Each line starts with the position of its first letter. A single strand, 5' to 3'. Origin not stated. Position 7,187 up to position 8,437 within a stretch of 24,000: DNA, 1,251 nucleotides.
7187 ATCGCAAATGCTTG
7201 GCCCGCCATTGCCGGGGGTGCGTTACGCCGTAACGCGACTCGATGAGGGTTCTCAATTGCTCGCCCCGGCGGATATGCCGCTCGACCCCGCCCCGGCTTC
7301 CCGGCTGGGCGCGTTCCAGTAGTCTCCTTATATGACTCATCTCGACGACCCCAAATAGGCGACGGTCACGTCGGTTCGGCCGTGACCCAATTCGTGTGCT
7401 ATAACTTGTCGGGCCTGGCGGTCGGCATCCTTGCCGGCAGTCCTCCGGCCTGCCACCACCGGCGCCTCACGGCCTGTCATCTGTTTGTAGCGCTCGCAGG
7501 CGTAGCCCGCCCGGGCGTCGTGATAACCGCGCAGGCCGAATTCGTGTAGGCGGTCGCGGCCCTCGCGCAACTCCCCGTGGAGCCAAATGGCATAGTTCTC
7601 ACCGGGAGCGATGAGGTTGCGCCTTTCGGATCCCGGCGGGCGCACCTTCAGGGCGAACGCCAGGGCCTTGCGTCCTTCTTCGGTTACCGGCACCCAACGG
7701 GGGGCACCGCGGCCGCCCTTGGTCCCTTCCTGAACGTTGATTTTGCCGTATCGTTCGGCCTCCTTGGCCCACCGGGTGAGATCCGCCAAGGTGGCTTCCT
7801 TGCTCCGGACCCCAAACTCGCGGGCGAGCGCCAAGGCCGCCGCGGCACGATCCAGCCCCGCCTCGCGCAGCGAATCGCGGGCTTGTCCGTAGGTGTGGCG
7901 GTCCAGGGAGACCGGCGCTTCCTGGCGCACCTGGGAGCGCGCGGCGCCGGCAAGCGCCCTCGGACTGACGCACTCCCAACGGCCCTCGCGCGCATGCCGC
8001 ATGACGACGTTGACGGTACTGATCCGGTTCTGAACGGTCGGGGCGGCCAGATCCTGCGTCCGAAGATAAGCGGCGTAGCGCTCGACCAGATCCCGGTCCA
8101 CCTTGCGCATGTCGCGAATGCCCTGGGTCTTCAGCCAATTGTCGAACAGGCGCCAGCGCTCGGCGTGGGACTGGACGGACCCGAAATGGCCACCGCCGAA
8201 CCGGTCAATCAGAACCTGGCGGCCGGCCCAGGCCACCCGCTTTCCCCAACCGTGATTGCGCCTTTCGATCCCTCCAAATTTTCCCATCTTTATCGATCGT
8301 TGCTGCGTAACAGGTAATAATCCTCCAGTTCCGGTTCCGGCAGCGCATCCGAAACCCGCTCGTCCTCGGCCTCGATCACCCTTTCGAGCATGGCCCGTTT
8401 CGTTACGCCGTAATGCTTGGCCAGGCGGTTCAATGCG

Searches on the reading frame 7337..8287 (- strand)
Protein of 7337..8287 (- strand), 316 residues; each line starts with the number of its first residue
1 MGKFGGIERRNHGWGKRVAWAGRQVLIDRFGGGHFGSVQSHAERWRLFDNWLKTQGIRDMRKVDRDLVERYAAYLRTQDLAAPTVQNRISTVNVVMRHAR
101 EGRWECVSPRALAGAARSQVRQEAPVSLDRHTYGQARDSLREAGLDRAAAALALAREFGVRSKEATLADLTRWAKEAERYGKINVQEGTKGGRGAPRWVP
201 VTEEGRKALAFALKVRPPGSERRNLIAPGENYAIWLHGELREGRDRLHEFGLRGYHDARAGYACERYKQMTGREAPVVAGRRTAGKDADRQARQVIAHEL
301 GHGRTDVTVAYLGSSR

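Call 6: search_protein_families(library=pfam, proteins=[window:7337-8287:-], max_evalue=0.01)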
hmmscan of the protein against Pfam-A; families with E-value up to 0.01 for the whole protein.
window:7337-8287:- (316 aa): 4 families
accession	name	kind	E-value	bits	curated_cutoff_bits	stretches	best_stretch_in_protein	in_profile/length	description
PF12835.12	Integrase_1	-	1.3e-10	41.9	23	1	144-264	29-148/149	Integrase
PF02899.23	Phage_int_SAM_1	-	4e-05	24.2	22.3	1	37-99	18-79/83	Phage integrase, N-terminal SAM-like domain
PF13102.12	Phage_int_SAM_5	-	0.00029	21.6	22.3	1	43-104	27-87/98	Phage integrase SAM-like domain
PF12834.13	Phage_int_SAM_2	-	0.0032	18.4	22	1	29-99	13-85/91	Phage integrase, N-terminal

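Call 8: search_dna_similar(query=window:7337-8287:-, collection=plasmids, mode=protein, max_rows=30)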
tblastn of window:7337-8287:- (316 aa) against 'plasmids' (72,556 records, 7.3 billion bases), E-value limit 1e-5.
Records with a match: 97; places in all: 100; records where one place covers at least 80% of the query: 35.
Best place of each record, by identity: <60% 97.
By first word of the organism name: Acinetobacter 38; Aeromonas 12; Pseudomonas 5; Francisella 5; Halomonas 4; Agrobacterium 4; Acidithiobacillus 3; Psychrobacter 3; Glaesserella 3; uncultured 2; and 16 more.
By predicted mobility (MOB-suite, as given by PLSDB): non-mobilizable 79; mobilizable 12; conjugative 6.
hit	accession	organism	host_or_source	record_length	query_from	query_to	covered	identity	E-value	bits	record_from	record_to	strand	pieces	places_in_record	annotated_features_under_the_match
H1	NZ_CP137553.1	Halomonas sp. Bachu 37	soil,pure culture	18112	1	316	100%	49.7%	5e-76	259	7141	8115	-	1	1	integrase domain-containing protein | hypothetical protein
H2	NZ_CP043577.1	Pseudomonas putida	bacterial isolate,biofilm reactor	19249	1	313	99%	42.8%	2e-63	224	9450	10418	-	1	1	integrase domain-containing protein | hypothetical protein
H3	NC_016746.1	Oceanimonas sp. GK1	-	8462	10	313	96%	40.6%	6e-45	170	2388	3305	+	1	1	integrase domain-containing protein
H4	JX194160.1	uncultured bacterium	-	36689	10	313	96%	40.1%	4e-46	174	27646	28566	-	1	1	int: putative integrase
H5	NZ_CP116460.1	Acidithiobacillus ferriphilus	Cell culture,Bioleaching solution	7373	7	313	97%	38.9%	7e-39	152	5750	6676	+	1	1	integrase domain-containing protein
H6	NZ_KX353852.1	Pseudomonas fragi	soil around the Arctic ocean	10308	10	312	96%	39.4%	1e-44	169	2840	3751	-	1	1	integrase domain-containing protein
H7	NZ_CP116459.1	Acidithiobacillus ferriphilus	Cell culture,Bioleaching solution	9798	10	313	96%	39.0%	2e-40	157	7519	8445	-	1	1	integrase domain-containing protein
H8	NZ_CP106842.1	Paenalcaligenes faecalis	cell culture,chicken faeces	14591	10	313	96%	38.6%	2e-39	154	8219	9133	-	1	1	integrase domain-containing protein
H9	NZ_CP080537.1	Acidithiobacillus ferriphilus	-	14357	10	313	96%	36.7%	2e-37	149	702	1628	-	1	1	integrase domain-containing protein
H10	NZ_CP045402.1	Halomonas sp. THAF12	pure culture,Surface of a polyethylene ...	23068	29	313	90%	39.0%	7e-41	158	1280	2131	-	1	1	integrase domain-containing protein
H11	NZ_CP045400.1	Halomonas sp. THAF12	pure culture,Surface of a polyethylene ...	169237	29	313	90%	39.0%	7e-41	158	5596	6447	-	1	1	integrase domain-containing protein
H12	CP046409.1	Aeromonas veronii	Diseased Labeo rohita fish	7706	10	313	96%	36.1%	8e-26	114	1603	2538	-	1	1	integrase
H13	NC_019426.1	Halomonas sp. ZM3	-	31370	29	315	91%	37.7%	1e-36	146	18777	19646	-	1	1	integrase domain-containing protein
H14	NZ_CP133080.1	Aeromonas veronii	Carassius auratus,tissue ...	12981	10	313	96%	34.9%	7e-19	94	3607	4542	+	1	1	integrase domain-containing protein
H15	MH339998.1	uncultured bacterium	-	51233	10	313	96%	34.9%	7e-19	94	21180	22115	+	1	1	Integrase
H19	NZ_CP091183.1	Aeromonas caviae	-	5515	8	313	97%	33.6%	4e-25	112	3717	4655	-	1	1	integrase domain-containing protein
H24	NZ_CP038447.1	Aeromonas media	cell culture,sludge from bioreactor ...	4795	10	313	96%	33.8%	6e-25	112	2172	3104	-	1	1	integrase domain-containing protein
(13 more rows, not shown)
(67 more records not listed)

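Call 11: get_annotated_region(hit=H1, flank=5000)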
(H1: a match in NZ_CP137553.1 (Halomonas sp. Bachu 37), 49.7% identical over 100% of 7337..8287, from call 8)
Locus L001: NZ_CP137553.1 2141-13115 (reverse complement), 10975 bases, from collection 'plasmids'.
description: Halomonas sp. Bachu 37 plasmid p1-bachu37, complete sequence
organism: Halomonas sp. Bachu 37 (NCBI taxid 3084920)
taxonomy: Bacteria; Pseudomonadota; Gammaproteobacteria; Oceanospirillales; Halomonadaceae; Halomonas; Halomonas sp. Bachu 37
host: -; source: soil,pure culture; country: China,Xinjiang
typing (MOB-suite, as given by PLSDB): non-mobilizable
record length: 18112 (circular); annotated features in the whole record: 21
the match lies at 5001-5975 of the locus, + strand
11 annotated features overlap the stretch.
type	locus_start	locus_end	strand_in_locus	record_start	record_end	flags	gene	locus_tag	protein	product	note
CDS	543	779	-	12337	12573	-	-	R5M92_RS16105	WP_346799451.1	helix-turn-helix transcriptional regulator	-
CDS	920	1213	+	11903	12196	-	-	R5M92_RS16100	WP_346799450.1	hypothetical protein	-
CDS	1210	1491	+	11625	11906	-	-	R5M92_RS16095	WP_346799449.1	hypothetical protein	-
CDS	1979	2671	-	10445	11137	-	-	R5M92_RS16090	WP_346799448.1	NYN domain-containing protein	-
CDS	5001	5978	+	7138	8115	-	-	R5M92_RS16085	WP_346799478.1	integrase domain-containing protein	-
CDS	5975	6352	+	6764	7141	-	-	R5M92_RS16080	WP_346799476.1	hypothetical protein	-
CDS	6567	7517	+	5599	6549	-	-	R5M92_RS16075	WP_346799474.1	DNA-binding protein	-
CDS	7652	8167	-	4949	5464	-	-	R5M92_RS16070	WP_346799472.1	outer membrane beta-barrel protein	-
CDS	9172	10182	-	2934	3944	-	-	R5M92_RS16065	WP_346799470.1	replication initiator protein A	-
CDS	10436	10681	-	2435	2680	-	-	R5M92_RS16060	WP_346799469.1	ribbon-helix-helix domain-containing protein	-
CDS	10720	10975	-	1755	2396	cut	-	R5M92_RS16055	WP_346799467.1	AAA family ATPase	-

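Call 12: get_annotated_region(hit=H2, flank=5000)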
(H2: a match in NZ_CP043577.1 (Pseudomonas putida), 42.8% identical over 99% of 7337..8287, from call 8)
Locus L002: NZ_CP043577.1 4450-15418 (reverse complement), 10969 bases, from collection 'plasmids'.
description: Pseudomonas putida strain T25-27 plasmid unnamed, complete sequence
organism: Pseudomonas putida (NCBI taxid 303)
taxonomy: Bacteria; Pseudomonadota; Gammaproteobacteria; Pseudomonadales; Pseudomonadaceae; Pseudomonas; Pseudomonas putida
host: -; source: bacterial isolate,biofilm reactor; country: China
typing (MOB-suite, as given by PLSDB): non-mobilizable
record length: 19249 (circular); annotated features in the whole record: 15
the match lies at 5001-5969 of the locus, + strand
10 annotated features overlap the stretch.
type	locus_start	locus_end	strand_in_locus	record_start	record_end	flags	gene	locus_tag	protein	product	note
CDS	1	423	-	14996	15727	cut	-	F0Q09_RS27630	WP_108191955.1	OmpA family protein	-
CDS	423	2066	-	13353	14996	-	-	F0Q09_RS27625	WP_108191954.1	hypothetical protein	-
CDS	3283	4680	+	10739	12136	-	-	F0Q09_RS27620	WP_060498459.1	YfjI family protein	-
CDS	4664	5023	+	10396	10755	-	-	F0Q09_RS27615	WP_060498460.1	hypothetical protein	-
CDS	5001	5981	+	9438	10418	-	-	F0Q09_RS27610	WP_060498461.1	integrase domain-containing protein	-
CDS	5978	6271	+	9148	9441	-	-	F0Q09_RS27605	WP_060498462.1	hypothetical protein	-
CDS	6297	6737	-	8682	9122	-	-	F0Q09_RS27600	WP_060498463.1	EcoRII N-terminal effector-binding domain-containing protein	-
CDS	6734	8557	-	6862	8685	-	-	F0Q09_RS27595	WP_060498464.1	DEAD/DEAH box helicase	-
CDS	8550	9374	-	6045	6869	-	-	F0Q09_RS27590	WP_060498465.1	HNH endonuclease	-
CDS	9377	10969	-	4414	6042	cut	-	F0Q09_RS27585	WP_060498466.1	ATP-binding protein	-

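Call 13: get_annotated_region(hit=H24, flank=5000)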
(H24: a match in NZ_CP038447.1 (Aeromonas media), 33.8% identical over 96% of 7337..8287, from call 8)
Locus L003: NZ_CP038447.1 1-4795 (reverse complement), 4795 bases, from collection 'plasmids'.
description: Aeromonas media strain R25-3 plasmid pAeme4, complete sequence
organism: Aeromonas media (NCBI taxid 651)
taxonomy: Bacteria; Pseudomonadota; Gammaproteobacteria; Aeromonadales; Aeromonadaceae; Aeromonas; Aeromonas media
host: -; source: cell culture,sludge from bioreactor treating oxytetracycline bearing wastewater; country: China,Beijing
typing (MOB-suite, as given by PLSDB): non-mobilizable; replicon rep_cluster_2037
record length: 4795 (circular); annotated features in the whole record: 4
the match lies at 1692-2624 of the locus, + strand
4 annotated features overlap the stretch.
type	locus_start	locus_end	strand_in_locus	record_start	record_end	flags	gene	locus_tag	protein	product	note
CDS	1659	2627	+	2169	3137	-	-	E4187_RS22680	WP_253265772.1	integrase domain-containing protein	-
CDS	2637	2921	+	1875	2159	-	-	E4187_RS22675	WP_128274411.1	hypothetical protein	-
CDS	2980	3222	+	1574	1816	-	-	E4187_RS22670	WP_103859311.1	plasmid replication protein RepB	-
CDS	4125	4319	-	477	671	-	-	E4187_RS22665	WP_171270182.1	plasmid partition protein ParG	-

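Call 14: get_annotated_region(hit=H5, flank=5000)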
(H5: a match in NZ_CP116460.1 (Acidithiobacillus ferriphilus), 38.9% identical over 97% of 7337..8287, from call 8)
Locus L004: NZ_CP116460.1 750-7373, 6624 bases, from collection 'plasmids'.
description: Acidithiobacillus ferriphilus strain YL25 plasmid pYL2, complete sequence
organism: Acidithiobacillus ferriphilus (NCBI taxid 1689834)
taxonomy: Bacteria; Pseudomonadota; Acidithiobacillia; Acidithiobacillales; Acidithiobacillaceae; Acidithiobacillus; Acidithiobacillus ferriphilus
host: -; source: Cell culture,Bioleaching solution; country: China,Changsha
typing (MOB-suite, as given by PLSDB): non-mobilizable
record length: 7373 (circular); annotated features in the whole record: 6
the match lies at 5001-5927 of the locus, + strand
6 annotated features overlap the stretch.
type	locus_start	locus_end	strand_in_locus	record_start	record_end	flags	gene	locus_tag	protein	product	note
CDS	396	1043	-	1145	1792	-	-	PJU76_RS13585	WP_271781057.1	hypothetical protein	-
CDS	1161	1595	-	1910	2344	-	-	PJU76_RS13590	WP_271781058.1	DUF2442 domain-containing protein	-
CDS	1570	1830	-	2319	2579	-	-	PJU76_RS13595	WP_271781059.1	DUF4160 domain-containing protein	-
CDS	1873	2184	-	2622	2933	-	-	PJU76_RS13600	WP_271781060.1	hypothetical protein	-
CDS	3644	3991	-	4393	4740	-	-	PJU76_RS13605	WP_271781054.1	hypothetical protein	-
CDS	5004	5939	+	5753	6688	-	-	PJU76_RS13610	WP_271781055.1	integrase domain-containing protein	-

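Call 22: find_related_loci(query=window:7337-8287:-, collection=genome_contigs, flank=6000)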
Query window:7337-8287:- (316 aa) in genome_contigs; peptide patterns used: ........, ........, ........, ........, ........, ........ (x = any residue, [..] = any of these).
40 stretches matched a pattern; 1 encode a relative of the query (tblastn E <= 1e-3); 1 distinct loci.
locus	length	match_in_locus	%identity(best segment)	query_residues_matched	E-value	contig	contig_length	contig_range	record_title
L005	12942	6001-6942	46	10-313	7e-80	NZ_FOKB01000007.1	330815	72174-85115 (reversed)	Pseudomonas simiae strain CCUG 50988, whole genome shotgun sequence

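Call 23: find_homologous_proteins(query=window:7337-8287:-, max_evalue=1e-20)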
Query window:7337-8287:- (316 aa): 113 proteins with E <= 1e-20 among 8000 candidates.
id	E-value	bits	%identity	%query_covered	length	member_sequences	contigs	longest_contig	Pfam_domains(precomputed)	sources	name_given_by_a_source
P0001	3.0e-207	705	100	100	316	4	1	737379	PF12835.13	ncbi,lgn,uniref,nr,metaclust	ncbi:integrase domain-containing protein [Methylohalobius crimeensis]|uniref:integrase domain-contai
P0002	1.4e-119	417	64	100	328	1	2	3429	PF12835.13,PF02899.24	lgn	-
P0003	2.1e-117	410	62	100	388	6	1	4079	PF12835.13,PF02899.24,PF12834.14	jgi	jgi:hypothetical protein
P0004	5.0e-117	409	63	100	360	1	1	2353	PF12835.13,PF02899.24,PF12834.14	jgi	jgi:hypothetical protein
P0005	2.3e-115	403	60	100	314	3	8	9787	PF12835.13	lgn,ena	-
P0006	1.5e-114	401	61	100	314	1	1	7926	PF12835.13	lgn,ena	-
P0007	1.2e-113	398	59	100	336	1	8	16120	PF12835.13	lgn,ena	-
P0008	1.5e-113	397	61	100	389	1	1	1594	PF12835.13,PF12834.14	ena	-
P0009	2.8e-113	397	59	100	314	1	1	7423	PF12835.13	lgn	-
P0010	5.3e-113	396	60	100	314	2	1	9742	PF12835.13,PF02899.24,PF12834.14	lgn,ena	-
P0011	1.7e-112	394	59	100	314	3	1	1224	PF12835.13,PF12834.14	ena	-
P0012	3.9e-112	393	60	100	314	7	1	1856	PF12835.13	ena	-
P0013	9.9e-111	388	59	100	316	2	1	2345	PF12835.13,PF02899.24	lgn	-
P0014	1.2e-110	388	59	100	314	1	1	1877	PF12835.13,PF12834.14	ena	-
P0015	1.5e-110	388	59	100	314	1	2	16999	PF12835.13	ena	-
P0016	2.1e-110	387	58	100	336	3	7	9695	PF12835.13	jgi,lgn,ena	-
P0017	2.1e-110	387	57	100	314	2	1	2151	PF12835.13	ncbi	-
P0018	4.2e-110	386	58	100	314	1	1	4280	PF12835.13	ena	-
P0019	8.2e-110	385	58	100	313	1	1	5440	PF12835.13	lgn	-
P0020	9.7e-110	385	58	100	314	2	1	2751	PF12835.13,PF12834.14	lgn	-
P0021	1.7e-108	381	56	100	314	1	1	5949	PF12835.13,PF02899.24,PF12834.14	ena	-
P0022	2.6e-108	380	61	94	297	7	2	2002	PF12835.13,PF12834.14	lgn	-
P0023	8.3e-108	379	58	100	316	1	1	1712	PF12835.13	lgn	-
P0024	1.0e-107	378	60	97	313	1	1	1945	PF12835.13,PF12834.14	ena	-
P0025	2.5e-107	377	57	100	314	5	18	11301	PF12835.13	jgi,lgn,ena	jgi:hypothetical protein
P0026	8.4e-107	375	57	100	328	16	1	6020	PF12835.13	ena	-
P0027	2.4e-106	374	59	100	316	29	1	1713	PF12835.13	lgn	-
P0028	2.9e-105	370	61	94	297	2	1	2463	PF12835.13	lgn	-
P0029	2.9e-105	370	59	100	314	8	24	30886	PF12835.13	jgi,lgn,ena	jgi:hypothetical protein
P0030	4.7e-105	370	58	100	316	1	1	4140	PF12835.13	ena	-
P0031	1.0e-104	368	58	100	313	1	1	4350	PF12835.13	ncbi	-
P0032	1.2e-104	368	61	94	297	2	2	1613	PF12835.13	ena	-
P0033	1.2e-104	368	61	95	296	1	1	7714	PF12835.13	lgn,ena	-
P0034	1.7e-104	368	59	100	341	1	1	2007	PF12835.13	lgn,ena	-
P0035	2.1e-104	367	58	100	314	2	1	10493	PF12835.13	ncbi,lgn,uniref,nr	ncbi:integrase domain-containing protein [Thiocapsa roseopersicina]|uniref:Integrase n=1 Tax=Thiocap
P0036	8.6e-103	362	54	97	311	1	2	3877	PF12835.13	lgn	-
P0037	1.4e-99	352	57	100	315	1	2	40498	PF12835.13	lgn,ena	-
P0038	1.1e-98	349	55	97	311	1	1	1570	PF12835.13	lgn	-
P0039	2.6e-96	341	55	100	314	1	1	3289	PF12835.13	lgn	-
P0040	8.4e-96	339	55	100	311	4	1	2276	PF12835.13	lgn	-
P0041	3.4e-93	331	54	100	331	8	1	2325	PF12835.13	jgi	-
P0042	6.1e-93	330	53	98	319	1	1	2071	PF12835.13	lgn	-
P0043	1.5e-90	322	54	100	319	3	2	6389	PF12835.13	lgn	-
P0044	1.5e-90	322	55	100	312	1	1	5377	PF12835.13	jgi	-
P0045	5.7e-90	320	61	81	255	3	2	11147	PF12835.13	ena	-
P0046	6.1e-90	320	53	97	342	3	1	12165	PF12835.13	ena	-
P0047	7.8e-90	320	54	100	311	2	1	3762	PF12835.13,PF12834.14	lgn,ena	-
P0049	2.1e-89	318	61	81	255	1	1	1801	PF12835.13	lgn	-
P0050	2.5e-89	318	52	100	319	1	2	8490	PF12835.13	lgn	-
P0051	8.3e-89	316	53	100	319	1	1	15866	PF12835.13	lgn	-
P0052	1.1e-87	313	53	99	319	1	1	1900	PF12835.13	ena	-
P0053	3.9e-86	307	53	100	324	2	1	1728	PF12835.13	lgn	-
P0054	2.9e-85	305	64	77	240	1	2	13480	PF12835.13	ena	-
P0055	4.2e-85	304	50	100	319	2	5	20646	PF12835.13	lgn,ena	-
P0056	7.8e-85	303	53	97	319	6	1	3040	PF12835.13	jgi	-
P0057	8.3e-85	303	52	100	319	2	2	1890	PF12835.13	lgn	-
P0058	7.0e-84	300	48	99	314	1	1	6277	PF12835.13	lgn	-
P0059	7.9e-84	300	53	97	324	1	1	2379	PF12835.13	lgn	-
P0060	8.5e-84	300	52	100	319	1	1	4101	PF12835.13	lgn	-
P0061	1.7e-83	299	48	97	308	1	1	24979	PF12835.13,PF12834.14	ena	-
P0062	2.2e-83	298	53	100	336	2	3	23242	PF12835.13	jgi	-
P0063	1.1e-82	296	50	100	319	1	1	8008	PF12835.13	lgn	-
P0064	7.0e-82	293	51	100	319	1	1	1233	PF12835.13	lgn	-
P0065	9.0e-82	293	49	96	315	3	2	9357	PF12835.13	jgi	jgi:hypothetical protein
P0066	8.1e-81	290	50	100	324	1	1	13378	PF12835.13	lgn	-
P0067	3.8e-80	288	50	96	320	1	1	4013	PF12835.13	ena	-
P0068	4.3e-80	288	50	100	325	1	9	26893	PF12835.13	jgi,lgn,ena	jgi:site-specific recombinase XerD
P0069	9.8e-80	286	50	97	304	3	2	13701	PF12835.13,PF12834.14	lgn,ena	-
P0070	1.1e-78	283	48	96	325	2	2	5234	PF12835.13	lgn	-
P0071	1.3e-78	283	49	99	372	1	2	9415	PF12835.13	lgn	-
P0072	1.6e-77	279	46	99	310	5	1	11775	PF12835.13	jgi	jgi:uncharacterized lipoprotein NlpE involved in copper resistance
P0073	1.6e-77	279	49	99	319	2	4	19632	PF12835.13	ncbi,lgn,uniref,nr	ncbi:integrase domain-containing protein [Modicisalibacter luteus]|uniref:Integrase domain-containin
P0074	1.9e-77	279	48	96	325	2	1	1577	PF12835.13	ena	-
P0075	2.0e-77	279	51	100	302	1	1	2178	PF12835.13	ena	-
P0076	3.2e-76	275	47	96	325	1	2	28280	PF12835.13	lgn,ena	-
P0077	1.6e-74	269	48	95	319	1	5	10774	PF12835.13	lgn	-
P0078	3.4e-74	268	47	100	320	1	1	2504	PF12835.13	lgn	-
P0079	9.6e-72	260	49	97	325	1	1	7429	PF12835.13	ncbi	-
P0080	3.1e-71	258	51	88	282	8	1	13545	PF12835.13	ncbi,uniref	ncbi:integrase domain-containing protein, partial [Vreelandella glaciei]|uniref:integrase domain-con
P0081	8.1e-71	257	48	97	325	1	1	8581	PF12835.13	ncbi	-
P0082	8.3e-71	257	65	60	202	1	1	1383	PF12835.13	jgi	jgi:hypothetical protein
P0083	2.6e-68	249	46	100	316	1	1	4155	PF12835.13,PF00589.28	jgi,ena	-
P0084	7.3e-68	247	44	100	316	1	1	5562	PF12835.13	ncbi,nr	ncbi:MAG: integrase domain-containing protein [Gammaproteobacteria bacterium]|nr:integrase domain-co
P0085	2.4e-67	246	62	62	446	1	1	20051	PF12835.13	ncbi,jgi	-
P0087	1.9e-66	243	43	97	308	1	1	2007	PF12835.13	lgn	-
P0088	1.9e-66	243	54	81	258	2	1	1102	PF12835.13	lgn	-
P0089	5.0e-66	241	45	97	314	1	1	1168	PF12835.13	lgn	-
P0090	1.4e-65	240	47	97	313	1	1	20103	PF12835.13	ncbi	-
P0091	4.3e-64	235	43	100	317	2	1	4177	PF12835.13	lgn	-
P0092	5.6e-63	231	41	100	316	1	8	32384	PF12835.13,PF00589.28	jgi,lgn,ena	-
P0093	7.5e-63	231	45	97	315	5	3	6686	PF12835.13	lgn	-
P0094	8.6e-63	231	42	100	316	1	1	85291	PF12835.13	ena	-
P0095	1.9e-62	230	44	100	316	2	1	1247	PF12835.13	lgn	-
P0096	4.3e-62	228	44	99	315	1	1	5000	PF12835.13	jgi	jgi:hypothetical protein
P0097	5.9e-62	228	44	100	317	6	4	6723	PF12835.13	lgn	-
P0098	6.3e-62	228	44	99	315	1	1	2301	PF12835.13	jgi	-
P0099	9.1e-62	227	45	99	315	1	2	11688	PF12835.13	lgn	-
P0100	3.1e-61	226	46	95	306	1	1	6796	PF12835.13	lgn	-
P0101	9.4e-61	224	45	99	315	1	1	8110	PF12835.13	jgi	jgi:hypothetical protein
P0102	1.8e-60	223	44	99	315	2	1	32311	PF12835.13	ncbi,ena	-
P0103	9.5e-60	221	44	97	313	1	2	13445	PF12835.13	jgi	jgi:hypothetical protein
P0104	1.7e-59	220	43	100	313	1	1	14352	PF12835.13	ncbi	-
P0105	2.0e-59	220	44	97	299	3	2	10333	PF12835.13,PF13102.13,PF02899.24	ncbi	-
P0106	3.8e-59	219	44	90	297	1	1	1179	PF12835.13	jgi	-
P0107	6.6e-57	211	43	97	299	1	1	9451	PF12835.13,PF02899.24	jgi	-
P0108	2.4e-51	193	39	97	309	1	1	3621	PF12835.13,PF00589.28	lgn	-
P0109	3.6e-46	176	42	80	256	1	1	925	PF12835.13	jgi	jgi:hypothetical protein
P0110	5.0e-45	172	39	91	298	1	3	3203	PF12835.13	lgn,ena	-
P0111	9.8e-45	171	48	70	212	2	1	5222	PF12835.13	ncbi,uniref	ncbi:integrase domain-containing protein [Candidatus Igneacidithiobacillus taiwanensis]|uniref:integ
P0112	2.1e-41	160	36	96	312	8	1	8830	PF12835.13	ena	-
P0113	4.2e-39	153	36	97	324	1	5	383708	PF12835.13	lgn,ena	-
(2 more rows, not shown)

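Call 24: find_encoding_contigs(protein=P0005, flank=5000, max_places=3)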
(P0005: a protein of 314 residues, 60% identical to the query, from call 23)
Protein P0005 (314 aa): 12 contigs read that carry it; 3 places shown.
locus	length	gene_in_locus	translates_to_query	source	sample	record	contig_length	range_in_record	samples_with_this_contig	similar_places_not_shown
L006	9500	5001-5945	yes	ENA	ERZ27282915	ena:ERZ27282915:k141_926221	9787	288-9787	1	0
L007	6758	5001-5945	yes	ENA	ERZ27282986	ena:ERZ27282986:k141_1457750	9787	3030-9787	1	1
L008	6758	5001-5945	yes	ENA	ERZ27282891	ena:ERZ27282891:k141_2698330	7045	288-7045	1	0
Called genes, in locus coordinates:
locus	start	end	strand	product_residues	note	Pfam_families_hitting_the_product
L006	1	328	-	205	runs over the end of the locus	?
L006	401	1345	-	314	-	-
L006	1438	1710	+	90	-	-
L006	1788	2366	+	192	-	-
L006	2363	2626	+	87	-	PF21841:DUF6900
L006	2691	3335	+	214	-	PF09195:Endonuc-BglII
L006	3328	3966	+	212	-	PF05063:MT-A70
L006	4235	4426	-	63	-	-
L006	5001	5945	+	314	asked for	PF12835:Integrase_1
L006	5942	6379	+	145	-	-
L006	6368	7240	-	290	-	-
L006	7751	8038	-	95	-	PF06504:RepC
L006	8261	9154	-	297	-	PF06504:RepC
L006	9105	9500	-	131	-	?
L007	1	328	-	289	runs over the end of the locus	PF13481:AAA_25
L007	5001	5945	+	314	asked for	PF12835:Integrase_1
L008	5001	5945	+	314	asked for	PF12835:Integrase_1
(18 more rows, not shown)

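Call 25: find_encoding_contigs(protein=P0007, flank=5000, max_places=3)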
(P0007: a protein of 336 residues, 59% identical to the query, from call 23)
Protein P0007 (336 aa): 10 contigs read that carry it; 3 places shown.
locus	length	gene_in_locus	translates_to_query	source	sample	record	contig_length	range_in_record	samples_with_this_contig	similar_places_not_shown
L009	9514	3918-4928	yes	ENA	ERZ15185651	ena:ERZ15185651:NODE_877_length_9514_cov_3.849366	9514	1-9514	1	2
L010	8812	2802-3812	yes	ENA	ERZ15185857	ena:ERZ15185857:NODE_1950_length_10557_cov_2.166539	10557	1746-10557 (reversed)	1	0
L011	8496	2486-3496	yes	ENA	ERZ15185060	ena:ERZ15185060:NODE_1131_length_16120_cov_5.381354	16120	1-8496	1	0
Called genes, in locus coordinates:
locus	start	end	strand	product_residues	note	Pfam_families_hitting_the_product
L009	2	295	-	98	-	?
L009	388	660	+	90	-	-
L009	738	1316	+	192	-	-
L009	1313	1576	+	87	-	PF21841:DUF6900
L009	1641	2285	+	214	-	PF09195:Endonuc-BglII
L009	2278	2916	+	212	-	PF05063:MT-A70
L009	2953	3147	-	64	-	-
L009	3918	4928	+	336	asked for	PF12835:Integrase_1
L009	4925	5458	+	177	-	-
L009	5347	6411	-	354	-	-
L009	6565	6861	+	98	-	-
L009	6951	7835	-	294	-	PF06504:RepC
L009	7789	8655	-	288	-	PF13481:AAA_25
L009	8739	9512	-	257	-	?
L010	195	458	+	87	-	PF21841:DUF6900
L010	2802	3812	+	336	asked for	PF12835:Integrase_1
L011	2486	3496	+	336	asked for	PF12835:Integrase_1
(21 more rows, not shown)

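Call 26: find_encoding_contigs(protein=P0035, flank=5000, max_places=2)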
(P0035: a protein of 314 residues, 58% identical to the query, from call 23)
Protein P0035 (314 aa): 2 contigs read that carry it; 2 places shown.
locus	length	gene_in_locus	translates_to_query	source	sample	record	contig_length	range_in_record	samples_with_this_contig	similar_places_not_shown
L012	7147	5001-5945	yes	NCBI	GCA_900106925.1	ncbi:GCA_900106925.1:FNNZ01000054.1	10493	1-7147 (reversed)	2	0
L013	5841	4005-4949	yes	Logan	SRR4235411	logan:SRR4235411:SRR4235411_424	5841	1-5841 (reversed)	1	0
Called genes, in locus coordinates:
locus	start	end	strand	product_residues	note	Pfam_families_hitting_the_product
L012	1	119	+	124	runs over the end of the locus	-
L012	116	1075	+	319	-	PF02899:Phage_int_SAM_1, PF13495:Phage_int_SAM_4 (weak), PF00589:Phage_integrase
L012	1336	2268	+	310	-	-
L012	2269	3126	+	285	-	PF08843:AbiEii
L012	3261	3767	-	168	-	PF03703:bPH_2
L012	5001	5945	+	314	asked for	PF12835:Integrase_1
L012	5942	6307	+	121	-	-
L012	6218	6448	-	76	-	-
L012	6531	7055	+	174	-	-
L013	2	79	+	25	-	?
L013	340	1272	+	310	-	-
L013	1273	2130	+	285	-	PF08843:AbiEii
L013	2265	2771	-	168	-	PF03703:bPH_2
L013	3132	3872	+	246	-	-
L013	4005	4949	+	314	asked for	PF12835:Integrase_1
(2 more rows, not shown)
